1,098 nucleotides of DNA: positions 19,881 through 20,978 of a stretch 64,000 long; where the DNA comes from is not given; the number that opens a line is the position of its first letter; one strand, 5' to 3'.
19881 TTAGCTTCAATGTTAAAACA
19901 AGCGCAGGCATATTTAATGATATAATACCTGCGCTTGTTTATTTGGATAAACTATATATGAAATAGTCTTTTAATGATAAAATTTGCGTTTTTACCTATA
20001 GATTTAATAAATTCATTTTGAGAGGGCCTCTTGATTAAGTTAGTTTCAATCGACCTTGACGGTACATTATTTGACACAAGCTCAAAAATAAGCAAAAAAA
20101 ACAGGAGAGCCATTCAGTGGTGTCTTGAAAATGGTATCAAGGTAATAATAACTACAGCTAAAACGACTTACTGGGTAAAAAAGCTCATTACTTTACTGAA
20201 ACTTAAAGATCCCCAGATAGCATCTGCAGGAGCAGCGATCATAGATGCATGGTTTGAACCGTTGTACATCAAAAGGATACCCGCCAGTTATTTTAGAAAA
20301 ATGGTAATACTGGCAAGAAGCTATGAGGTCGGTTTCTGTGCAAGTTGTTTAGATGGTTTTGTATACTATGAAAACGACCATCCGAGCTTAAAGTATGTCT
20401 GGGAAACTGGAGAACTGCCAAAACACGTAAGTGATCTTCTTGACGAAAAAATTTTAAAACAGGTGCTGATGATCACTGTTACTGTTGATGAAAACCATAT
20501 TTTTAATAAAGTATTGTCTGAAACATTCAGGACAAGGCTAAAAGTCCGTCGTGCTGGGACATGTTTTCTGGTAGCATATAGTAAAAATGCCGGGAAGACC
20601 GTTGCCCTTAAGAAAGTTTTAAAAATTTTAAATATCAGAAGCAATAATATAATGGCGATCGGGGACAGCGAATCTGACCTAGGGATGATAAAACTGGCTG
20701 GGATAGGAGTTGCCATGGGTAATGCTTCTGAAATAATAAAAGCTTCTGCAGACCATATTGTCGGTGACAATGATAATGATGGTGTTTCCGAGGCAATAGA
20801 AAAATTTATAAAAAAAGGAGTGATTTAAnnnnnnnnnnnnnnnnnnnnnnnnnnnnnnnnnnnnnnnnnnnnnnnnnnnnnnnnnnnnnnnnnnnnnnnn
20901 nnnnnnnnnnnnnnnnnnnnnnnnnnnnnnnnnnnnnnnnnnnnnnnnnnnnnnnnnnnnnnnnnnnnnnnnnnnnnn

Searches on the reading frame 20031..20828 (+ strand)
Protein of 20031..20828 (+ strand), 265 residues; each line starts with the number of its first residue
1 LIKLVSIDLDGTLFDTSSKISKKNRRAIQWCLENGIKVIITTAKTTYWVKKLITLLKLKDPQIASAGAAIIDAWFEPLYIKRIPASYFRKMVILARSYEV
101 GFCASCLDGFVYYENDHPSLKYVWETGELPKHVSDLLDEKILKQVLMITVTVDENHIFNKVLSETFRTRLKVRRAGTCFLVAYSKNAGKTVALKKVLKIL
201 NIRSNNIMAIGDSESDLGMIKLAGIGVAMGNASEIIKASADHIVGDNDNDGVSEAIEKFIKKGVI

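Call 50: search_protein_families(library=pfam, proteins=[window:20031-20828:+], max_evalue=0.001)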
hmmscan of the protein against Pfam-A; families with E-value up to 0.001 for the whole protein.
window:20031-20828:+ (265 aa): 5 families
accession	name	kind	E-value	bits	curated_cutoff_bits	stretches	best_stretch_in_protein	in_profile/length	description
PF08282.18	Hydrolase_3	-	2.1e-51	175.5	20.9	1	6-256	2-255/255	haloacid dehalogenase-like hydrolase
PF05116.19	S6PP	-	1.2e-08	35.3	20.3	1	185-235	162-212/247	Sucrose-6F-phosphate phosphohydrolase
PF00702.32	Hydrolase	-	5.1e-07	30.7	26.4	1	2-224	1-191/191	haloacid dehalogenase-like hydrolase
PF12710.13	HAD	-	2.9e-06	28.3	27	0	183-220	149-188/189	haloacid dehalogenase-like hydrolase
PF13419.12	HAD_2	-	0.00096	19.7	23.8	0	191-228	139-176/178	Haloacid dehalogenase-like hydrolase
